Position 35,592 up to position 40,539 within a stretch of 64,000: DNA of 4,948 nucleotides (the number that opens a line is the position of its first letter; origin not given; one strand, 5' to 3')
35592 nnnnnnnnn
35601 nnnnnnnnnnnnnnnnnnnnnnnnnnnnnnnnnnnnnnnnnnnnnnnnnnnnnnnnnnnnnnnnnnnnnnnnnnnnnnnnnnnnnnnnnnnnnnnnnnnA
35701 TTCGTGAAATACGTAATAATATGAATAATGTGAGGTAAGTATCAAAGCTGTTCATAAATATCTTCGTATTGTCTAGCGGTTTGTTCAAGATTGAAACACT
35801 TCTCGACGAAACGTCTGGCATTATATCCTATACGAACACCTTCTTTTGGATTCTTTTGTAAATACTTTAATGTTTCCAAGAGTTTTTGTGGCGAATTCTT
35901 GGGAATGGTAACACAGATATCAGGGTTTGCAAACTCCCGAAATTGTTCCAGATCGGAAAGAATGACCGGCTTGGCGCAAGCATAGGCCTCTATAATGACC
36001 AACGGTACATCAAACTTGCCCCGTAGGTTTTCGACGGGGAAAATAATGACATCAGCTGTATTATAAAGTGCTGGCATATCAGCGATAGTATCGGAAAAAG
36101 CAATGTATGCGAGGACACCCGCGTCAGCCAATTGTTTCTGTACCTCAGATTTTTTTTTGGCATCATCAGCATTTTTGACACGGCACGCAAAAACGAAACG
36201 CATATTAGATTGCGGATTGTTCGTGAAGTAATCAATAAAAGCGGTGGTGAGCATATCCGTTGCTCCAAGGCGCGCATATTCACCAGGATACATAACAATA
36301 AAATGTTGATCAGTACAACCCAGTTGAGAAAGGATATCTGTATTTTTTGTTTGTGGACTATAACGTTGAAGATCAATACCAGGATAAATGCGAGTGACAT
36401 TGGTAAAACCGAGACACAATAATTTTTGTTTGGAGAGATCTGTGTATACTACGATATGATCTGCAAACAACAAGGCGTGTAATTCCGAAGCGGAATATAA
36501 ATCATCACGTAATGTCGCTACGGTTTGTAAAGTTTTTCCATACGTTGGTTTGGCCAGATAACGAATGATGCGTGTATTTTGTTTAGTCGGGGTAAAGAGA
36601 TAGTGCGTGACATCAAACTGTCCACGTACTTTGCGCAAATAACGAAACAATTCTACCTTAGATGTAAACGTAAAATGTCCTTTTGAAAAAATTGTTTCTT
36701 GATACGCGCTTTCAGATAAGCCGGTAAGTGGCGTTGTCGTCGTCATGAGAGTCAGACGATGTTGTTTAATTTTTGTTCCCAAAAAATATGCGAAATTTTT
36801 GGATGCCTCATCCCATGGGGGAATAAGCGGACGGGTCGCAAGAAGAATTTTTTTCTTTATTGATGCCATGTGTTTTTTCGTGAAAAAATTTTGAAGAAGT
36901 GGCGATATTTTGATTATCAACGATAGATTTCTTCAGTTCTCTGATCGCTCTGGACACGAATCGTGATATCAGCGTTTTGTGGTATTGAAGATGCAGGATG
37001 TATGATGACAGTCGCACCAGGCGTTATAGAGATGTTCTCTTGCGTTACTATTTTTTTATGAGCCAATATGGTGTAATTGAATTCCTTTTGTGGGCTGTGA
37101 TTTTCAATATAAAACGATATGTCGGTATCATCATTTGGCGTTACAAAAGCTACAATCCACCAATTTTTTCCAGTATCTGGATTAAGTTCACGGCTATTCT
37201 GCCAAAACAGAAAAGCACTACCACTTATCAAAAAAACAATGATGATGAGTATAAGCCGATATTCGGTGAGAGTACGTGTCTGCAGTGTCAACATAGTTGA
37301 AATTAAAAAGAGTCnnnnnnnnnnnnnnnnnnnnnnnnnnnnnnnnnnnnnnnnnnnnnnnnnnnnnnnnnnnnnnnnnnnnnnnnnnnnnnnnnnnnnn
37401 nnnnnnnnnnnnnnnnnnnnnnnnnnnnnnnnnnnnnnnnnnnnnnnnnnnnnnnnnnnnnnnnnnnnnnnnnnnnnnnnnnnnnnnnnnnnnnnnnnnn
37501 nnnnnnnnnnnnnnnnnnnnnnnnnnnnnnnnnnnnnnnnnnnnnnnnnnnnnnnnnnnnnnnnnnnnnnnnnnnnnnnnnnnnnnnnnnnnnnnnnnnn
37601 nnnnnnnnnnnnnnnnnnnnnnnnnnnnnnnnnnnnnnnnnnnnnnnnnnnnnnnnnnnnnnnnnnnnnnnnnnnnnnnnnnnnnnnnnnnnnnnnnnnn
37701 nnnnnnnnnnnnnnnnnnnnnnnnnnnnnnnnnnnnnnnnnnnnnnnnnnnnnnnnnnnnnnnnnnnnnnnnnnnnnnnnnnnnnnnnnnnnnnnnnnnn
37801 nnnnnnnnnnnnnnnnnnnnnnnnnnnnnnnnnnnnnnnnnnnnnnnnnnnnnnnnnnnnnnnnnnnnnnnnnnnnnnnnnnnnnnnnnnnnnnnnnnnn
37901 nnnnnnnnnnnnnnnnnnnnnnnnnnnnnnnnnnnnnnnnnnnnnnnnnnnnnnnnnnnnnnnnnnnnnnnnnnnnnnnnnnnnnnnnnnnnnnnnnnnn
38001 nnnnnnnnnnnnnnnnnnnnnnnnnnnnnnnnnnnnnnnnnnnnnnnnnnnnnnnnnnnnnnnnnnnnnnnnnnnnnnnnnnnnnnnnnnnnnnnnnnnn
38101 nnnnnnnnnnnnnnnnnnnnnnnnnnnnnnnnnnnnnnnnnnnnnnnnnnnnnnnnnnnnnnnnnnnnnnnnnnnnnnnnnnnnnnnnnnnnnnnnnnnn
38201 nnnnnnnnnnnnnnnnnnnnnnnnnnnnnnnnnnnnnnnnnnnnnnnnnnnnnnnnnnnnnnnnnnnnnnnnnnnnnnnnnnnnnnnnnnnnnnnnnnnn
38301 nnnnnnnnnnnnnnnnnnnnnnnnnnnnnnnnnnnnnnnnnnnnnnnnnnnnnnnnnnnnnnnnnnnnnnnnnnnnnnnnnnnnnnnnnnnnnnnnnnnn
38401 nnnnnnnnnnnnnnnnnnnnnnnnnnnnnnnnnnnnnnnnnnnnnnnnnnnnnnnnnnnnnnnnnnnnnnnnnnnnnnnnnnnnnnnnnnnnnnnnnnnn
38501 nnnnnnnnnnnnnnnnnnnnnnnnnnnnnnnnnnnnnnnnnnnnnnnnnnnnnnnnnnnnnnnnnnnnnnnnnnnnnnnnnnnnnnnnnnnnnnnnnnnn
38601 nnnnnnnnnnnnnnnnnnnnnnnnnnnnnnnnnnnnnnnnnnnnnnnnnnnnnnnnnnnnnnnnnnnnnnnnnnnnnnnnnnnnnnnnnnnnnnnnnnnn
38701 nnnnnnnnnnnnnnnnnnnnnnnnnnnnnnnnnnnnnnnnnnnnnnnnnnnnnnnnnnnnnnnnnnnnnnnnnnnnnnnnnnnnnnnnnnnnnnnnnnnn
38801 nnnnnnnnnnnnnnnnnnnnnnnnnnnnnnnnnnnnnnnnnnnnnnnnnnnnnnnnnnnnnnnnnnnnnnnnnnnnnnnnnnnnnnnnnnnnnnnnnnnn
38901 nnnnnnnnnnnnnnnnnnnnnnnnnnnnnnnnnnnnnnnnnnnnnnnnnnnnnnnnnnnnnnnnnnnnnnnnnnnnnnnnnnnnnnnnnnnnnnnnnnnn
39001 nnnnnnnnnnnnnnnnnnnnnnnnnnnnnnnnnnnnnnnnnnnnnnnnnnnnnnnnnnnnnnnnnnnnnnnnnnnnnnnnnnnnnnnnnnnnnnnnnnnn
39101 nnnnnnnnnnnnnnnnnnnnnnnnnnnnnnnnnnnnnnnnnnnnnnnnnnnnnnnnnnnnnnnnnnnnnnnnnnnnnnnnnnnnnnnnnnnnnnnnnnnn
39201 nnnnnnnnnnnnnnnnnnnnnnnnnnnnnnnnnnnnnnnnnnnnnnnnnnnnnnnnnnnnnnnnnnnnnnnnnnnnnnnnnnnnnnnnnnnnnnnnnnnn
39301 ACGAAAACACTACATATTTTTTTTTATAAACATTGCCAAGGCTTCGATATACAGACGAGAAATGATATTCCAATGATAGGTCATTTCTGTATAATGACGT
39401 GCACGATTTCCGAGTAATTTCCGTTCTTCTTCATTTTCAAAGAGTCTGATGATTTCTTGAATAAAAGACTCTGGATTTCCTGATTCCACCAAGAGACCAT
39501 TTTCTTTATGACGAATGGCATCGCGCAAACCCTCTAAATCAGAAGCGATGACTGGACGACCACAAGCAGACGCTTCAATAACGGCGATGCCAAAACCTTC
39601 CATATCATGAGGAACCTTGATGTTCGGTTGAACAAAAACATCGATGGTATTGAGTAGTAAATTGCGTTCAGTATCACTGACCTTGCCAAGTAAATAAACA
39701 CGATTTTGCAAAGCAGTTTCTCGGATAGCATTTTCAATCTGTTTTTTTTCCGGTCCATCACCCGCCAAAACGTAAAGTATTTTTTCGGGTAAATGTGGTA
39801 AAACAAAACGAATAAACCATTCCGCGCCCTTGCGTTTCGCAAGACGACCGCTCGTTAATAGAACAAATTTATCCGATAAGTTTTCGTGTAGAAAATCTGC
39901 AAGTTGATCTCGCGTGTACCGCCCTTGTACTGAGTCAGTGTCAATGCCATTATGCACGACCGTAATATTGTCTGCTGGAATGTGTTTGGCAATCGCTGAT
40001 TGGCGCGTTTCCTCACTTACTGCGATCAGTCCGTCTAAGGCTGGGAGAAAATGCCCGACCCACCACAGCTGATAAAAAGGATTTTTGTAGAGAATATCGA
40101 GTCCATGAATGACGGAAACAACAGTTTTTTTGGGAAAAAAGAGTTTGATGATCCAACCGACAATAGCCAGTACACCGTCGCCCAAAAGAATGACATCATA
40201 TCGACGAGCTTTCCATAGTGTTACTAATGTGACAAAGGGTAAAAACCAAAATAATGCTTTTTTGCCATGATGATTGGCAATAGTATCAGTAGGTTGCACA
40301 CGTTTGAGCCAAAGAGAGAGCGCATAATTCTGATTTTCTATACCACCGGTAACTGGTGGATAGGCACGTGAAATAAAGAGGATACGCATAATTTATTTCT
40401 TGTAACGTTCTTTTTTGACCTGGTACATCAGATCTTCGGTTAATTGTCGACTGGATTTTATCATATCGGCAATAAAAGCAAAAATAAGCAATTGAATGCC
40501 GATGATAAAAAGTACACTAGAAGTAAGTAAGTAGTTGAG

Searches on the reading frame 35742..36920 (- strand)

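Call 9: search_protein_families(library=pfam, proteins=[window:35742-36920:-], max_evalue=0.001)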
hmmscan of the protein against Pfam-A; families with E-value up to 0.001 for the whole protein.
window:35742-36920:- (392 aa): 3 families
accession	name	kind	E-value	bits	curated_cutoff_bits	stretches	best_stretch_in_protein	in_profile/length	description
PF13692.12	Glyco_trans_1_4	-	1.1e-12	48.8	27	1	209-355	4-140/142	Glycosyl transferases group 1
PF00534.26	Glycos_transf_1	-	1.5e-11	44.6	26.4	1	239-370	47-171/172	Glycosyl transferases group 1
PF13524.12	Glyco_trans_1_2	-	2.2e-08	34.6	25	1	280-386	38-143/144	Glycosyl transferase-like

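Call 31: search_protein_families(library=ncbifam, proteins=[window:35742-36920:-], max_evalue=0.01)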
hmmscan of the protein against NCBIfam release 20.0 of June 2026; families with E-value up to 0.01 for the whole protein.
window:35742-36920:- (392 aa): 18 families
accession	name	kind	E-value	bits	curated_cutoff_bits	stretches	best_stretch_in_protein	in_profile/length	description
TIGR03088.1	stp2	hypoth_equivalog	3.9e-21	75.5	409.05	1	173-391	160-372/374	TIGR03088 family PEP-CTERM/XrtA system glycosyltransferase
TIGR03449.1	mycothiol_MshA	equivalog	7.7e-17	61.3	462.5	1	153-391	165-402/406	D-inositol-3-phosphate glycosyltransferase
TIGR04063.1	stp3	hypoth_equivalog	1.1e-13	50.8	442.05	1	137-392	142-395/397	TIGR04063 family PEP-CTERM/XrtA system glycosyltransferase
TIGR04047.1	MSMEG_0565_glyc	hypoth_equivalog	6.2e-13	48.6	259.85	1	153-390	139-372/373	MSMEG_0565 family glycosyltransferase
NF053787.1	GlcN_PG_synth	equivalog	1.5e-11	43.7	480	1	159-392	150-359/361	N-acetylglucosaminyl phosphatidylglycerol synthase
TIGR02149.1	glgA_Coryne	subfamily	3.7e-09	36.2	302.4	1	145-391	137-389/391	glycogen synthase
NF038295.1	EPS_HpsP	equivalog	1.7e-07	30.6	550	1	190-392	191-387/388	hormogonium polysaccharide biosynthesis glycosyltransferase HpsP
TIGR03999.1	thiol_BshA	equivalog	6e-07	28.7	273.7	1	174-392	168-373/375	N-acetyl-alpha-D-glucosaminyl L-malate synthase BshA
NF012028.0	PRK15484.1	subfamily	1.2e-06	27.9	618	1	173-388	161-374/380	lipopolysaccharide N-acetylglucosaminyltransferase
NF053513.1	Gtran_IagA_BgsA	equivalog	1.5e-06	27.5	460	1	153-391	106-330/333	LTA glycolipid anchor biosynthesis glycosyltransferase, IagA/BgsA family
NF041876.1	EPS_EpsE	equivalog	4.1e-06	26.3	400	1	305-383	308-387/389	exopolysaccharide biosynthesis GT4 family glycosyltransferase EpsE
NF038229.1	Glyco4_Geo_Pelo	equivalog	4.2e-06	26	400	1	236-391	189-335/338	GPMC system family 4 glycosyltransferase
NF049988.1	MGlcDAGSynMgs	equivalog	1.2e-05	24.9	400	1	166-392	168-387/398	alpha-monoglucosyldiacylglycerol synthase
NF047684.1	TeichurnBiosyTuaC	equivalog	0.00016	20.7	550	1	153-391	165-388/391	teichuronic acid biosynthesis protein TuaC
NF038298.1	EPS_HpsO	equivalog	0.00022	20.1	575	1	153-392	147-387/388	hormogonium polysaccharide biosynthesis glycosyltransferase HpsO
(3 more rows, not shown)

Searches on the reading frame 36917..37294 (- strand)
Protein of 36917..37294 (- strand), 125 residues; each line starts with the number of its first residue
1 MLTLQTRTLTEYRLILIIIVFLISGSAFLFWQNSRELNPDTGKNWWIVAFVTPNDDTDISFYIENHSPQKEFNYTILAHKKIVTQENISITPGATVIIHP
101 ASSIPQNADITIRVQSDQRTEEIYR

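Call 9: search_protein_families(library=pfam, proteins=[window:36917-37294:-], max_evalue=0.001)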
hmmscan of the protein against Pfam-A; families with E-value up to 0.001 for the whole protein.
window:36917-37294:- (125 aa): 0 families

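Call 31: search_protein_families(library=ncbifam, proteins=[window:36917-37294:-], max_evalue=0.01)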
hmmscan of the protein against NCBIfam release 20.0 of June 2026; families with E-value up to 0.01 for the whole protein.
window:36917-37294:- (125 aa): 1 family
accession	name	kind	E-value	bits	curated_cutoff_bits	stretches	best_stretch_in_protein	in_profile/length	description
NF033921.0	por_somb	subfamily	0.0099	14.6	100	0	67-102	432-467/485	iron uptake porin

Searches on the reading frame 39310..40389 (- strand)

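Call 9: search_protein_families(library=pfam, proteins=[window:39310-40389:-], max_evalue=0.001)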
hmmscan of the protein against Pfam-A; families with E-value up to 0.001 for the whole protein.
window:39310-40389:- (359 aa): 5 families
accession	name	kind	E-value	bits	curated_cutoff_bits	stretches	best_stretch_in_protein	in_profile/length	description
PF00534.26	Glycos_transf_1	-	8.8e-37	126.7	26.4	1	172-332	13-171/172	Glycosyl transferases group 1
PF13692.12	Glyco_trans_1_4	-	4.1e-32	111.8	27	1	175-319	2-142/142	Glycosyl transferases group 1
PF13439.12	Glyco_transf_4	-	8e-15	55.7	28.5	1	43-152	52-169/170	Glycosyltransferase Family 4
PF13579.12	Glyco_trans_4_4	-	4.6e-08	34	29.7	1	54-148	62-158/158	Glycosyl transferase 4-like domain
PF13524.12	Glyco_trans_1_2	-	3.1e-06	27.6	25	1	221-340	27-135/144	Glycosyl transferase-like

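Call 31: search_protein_families(library=ncbifam, proteins=[window:39310-40389:-], max_evalue=0.01)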
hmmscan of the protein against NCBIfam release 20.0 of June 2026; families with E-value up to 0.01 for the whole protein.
window:39310-40389:- (359 aa): 37 families (the best 25 are shown)
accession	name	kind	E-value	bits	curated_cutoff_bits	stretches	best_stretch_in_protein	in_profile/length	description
TIGR03999.1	thiol_BshA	equivalog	4.7e-27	94.9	273.7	1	89-348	115-367/375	N-acetyl-alpha-D-glucosaminyl L-malate synthase BshA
TIGR03088.1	stp2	hypoth_equivalog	1.6e-25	89.9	409.05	1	116-348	135-367/374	TIGR03088 family PEP-CTERM/XrtA system glycosyltransferase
TIGR04063.1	stp3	hypoth_equivalog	4.9e-24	85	442.05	1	118-349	158-390/397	TIGR04063 family PEP-CTERM/XrtA system glycosyltransferase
NF041876.1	EPS_EpsE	equivalog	8.8e-24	84.5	400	1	132-340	179-382/389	exopolysaccharide biosynthesis GT4 family glycosyltransferase EpsE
TIGR02149.1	glgA_Coryne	subfamily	4.5e-22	78.7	302.4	1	115-346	142-382/391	glycogen synthase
NF038295.1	EPS_HpsP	equivalog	2.4e-19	69.6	550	1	171-351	204-384/388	hormogonium polysaccharide biosynthesis glycosyltransferase HpsP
TIGR03449.1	mycothiol_MshA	equivalog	1.5e-17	63.6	462.5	1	121-341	168-390/406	D-inositol-3-phosphate glycosyltransferase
NF041010.1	glycosy_Agl16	equivalog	8.9e-17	61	575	1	117-344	133-341/352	glycosylation protein Agl16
NF050063.1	ProtGlycPglJ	equivalog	1.3e-16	60.8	500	1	104-334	131-347/363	N-acetylgalactosamine-N,N'-diacetylbacillosaminyl-diphospho-undecaprenol 4-alpha-N-acetylgalactosaminyltransferase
NF047684.1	TeichurnBiosyTuaC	equivalog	4.7e-15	55.4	550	1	119-325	166-360/391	teichuronic acid biosynthesis protein TuaC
NF046085.1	XrtY_assoc_Gly1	equivalog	6e-15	55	400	1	122-349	164-379/387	XrtY-associated glycosyltransferase XYAG1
NF007640.0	PRK10307.1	subfamily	1.1e-14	54.2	276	1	115-350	169-403/411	WcaI family glycosyltransferase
TIGR04047.1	MSMEG_0565_glyc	hypoth_equivalog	6e-14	51.9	259.85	1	88-342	111-362/373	MSMEG_0565 family glycosyltransferase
NF053787.1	GlcN_PG_synth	equivalog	1.5e-13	50.4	480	1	139-343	163-348/361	N-acetylglucosaminyl phosphatidylglycerol synthase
TIGR04157.1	glyco_rSAM_CFB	subfamily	3.6e-13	49.3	400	1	117-347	169-402/406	TIGR04157 family glycosyltransferase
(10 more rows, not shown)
